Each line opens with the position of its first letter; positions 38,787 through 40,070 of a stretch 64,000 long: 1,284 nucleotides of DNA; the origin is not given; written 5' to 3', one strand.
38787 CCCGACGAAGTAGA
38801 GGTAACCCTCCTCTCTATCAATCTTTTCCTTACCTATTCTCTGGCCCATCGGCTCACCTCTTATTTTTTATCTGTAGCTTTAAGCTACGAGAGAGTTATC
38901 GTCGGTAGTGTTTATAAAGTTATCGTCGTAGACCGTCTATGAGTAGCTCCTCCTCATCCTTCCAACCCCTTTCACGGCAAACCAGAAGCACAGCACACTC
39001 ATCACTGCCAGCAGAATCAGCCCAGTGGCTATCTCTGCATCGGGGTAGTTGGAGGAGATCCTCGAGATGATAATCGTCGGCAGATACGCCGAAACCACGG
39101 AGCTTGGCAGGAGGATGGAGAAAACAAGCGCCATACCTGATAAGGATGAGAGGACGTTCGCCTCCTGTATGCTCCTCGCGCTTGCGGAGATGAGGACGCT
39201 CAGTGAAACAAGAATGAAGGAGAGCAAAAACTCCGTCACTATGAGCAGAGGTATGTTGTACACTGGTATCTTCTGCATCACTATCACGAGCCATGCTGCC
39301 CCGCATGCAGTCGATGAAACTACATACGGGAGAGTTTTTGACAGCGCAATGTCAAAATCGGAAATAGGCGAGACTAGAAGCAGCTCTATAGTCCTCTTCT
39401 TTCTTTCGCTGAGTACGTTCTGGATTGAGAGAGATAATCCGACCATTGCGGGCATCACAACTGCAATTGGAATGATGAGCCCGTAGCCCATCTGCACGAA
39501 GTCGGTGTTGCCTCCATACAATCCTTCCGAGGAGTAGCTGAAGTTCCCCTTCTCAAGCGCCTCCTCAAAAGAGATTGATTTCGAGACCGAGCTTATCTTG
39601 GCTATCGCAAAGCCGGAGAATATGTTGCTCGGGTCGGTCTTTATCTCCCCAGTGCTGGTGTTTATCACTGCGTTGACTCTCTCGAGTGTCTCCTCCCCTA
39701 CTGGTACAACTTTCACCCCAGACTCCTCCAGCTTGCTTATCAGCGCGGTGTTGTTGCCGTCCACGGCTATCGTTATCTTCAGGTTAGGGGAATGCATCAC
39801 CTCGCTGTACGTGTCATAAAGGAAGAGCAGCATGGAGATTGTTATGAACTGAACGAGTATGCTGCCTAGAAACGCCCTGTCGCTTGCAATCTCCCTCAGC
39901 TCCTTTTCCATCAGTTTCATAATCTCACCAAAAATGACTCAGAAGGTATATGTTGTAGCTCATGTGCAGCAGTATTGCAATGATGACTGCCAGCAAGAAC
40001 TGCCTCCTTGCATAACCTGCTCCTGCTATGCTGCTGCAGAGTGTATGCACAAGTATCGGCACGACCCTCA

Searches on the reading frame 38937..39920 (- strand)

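Call 16: search_protein_families(library=pfam, proteins=[window:38937-39920:-], max_evalue=0.001)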
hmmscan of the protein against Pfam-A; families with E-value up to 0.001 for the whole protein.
window:38937-39920:- (327 aa): 3 families
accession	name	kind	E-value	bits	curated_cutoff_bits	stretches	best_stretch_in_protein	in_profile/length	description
PF12698.13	ABC2_membrane_3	-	5.8e-19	68.8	31.6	1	64-316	105-346/347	ABC-2 family transporter protein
PF12679.13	ABC2_membrane_2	-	3.8e-12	46.5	27.2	1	2-271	2-199/283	ABC-2 family transporter protein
PF01061.29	ABC2_membrane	-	1.2e-06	28.6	26.9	1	144-267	51-175/211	ABC-2 type transporter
